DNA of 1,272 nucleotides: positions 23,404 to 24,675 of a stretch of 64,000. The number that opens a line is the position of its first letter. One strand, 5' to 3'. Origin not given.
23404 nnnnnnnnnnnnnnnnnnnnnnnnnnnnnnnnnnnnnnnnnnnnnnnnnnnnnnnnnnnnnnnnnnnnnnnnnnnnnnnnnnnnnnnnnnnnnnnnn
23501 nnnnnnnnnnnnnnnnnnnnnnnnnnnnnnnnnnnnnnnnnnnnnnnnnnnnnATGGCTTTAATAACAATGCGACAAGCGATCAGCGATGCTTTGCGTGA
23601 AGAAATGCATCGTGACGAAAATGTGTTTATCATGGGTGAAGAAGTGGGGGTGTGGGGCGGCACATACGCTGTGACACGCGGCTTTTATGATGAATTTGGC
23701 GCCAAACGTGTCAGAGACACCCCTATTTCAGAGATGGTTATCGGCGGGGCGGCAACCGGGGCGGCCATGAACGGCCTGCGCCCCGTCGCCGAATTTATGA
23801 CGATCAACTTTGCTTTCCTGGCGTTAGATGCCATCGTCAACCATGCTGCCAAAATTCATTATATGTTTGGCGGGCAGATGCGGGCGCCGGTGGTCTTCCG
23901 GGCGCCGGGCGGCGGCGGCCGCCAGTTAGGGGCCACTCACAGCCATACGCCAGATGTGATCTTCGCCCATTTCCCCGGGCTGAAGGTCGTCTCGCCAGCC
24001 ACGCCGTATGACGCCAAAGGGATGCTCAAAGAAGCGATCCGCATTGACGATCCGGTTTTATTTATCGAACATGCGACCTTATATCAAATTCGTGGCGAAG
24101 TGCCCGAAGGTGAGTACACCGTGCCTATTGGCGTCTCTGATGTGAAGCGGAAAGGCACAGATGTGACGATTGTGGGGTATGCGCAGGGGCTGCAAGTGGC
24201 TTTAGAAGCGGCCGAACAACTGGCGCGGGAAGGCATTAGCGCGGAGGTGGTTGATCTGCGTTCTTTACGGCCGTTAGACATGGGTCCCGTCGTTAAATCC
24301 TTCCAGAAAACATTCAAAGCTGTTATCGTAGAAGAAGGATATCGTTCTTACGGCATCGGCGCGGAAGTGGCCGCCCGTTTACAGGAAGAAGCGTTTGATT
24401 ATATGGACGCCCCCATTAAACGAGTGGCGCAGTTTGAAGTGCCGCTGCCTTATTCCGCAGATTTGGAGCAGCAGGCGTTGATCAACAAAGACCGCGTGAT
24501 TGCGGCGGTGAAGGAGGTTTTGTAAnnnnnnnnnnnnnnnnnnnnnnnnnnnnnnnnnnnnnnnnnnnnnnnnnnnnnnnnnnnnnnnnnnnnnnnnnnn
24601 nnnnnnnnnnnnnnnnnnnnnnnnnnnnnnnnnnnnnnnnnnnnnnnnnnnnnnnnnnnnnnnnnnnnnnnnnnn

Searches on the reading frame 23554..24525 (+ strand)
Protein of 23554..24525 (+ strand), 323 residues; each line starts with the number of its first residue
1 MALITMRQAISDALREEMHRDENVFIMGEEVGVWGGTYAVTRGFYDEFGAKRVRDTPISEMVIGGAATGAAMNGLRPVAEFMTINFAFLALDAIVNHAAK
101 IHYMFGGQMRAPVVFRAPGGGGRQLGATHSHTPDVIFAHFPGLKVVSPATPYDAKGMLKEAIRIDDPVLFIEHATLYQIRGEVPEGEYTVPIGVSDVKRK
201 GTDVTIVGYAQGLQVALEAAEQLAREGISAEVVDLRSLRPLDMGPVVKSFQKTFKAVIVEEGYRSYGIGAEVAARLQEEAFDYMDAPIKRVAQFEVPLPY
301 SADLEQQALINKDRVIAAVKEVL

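Call 42: search_protein_families(library=pfam, proteins=[window:23554-24525:+], max_evalue=0.00001)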
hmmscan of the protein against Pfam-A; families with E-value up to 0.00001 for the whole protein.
window:23554-24525:+ (323 aa): 2 families
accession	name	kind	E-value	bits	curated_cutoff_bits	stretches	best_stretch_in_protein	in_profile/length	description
PF02779.29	Transket_pyr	-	5.3e-41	140.6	27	1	4-178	3-173/174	Transketolase, pyrimidine binding domain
PF02780.25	Transketolase_C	-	8.6e-39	132.7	25.9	1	196-315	4-124/124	Transketolase, C-terminal domain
